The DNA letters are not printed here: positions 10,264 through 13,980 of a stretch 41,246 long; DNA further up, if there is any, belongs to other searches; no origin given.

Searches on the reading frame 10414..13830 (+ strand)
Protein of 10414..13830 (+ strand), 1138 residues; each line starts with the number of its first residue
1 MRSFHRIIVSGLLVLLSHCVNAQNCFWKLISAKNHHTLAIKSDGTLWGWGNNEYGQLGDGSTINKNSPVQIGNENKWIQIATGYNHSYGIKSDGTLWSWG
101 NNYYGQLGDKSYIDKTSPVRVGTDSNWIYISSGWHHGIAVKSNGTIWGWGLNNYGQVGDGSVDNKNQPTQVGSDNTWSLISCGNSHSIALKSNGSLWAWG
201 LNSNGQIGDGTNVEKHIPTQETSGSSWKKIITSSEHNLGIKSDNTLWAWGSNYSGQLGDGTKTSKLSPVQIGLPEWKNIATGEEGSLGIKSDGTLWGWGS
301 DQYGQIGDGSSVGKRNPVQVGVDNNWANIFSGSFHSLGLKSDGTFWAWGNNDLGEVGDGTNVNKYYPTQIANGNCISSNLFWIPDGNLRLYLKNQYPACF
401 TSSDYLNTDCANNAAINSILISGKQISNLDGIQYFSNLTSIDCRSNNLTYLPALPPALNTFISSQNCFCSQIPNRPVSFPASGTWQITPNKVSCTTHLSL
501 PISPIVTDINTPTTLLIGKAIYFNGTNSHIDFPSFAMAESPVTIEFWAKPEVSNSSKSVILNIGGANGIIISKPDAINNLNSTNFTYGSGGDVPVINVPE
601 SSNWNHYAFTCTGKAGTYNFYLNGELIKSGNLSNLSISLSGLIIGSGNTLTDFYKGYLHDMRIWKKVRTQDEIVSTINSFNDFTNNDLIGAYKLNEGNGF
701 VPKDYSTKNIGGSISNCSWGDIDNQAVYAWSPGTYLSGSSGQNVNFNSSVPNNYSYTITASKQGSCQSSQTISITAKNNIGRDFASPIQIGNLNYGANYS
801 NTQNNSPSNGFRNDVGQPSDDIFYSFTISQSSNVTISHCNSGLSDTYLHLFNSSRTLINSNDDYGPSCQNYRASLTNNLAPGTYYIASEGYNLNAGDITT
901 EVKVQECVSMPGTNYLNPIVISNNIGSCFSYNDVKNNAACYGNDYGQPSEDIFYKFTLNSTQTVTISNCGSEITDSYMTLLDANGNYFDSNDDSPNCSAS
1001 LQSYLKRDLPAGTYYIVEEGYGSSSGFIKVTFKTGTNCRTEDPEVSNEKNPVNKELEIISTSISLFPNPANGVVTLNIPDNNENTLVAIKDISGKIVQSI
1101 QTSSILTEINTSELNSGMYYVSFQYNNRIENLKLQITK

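Call 15: search_protein_families(library=pfam, proteins=[window:10414-13830:+], max_evalue=0.001)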
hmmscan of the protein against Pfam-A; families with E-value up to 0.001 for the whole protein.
window:10414-13830:+ (1138 aa): 7 families
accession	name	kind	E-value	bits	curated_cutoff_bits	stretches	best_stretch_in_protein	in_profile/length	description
PF25390.1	WD40_RLD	-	8.5e-81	272.5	150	2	28-272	92-346/363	RCC1-like domain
PF00415.24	RCC1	-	2.9e-68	226.7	21.7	7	43-88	1-48/50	Regulator of chromosome condensation (RCC1) repeat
PF13540.12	RCC1_2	-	2.6e-61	202.5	22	7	78-106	2-30/30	Regulator of chromosome condensation (RCC1) repeat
PF13385.13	Laminin_G_3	-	4e-21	76.2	27.6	1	524-673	1-150/151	Concanavalin A-like lectin/glucanases superfamily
PF18962.6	Por_Secre_tail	-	6.5e-11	42.8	27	1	1065-1129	1-68/75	Secretion system C-terminal sorting domain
PF04151.21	PPC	-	3.4e-09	37.9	25.9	2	823-886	4-66/70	Bacterial pre-peptidase C-terminal domain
PF25384.1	Alsin_RLD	-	1.1e-07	32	100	0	96-160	244-310/405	Alsin RCC1-like domain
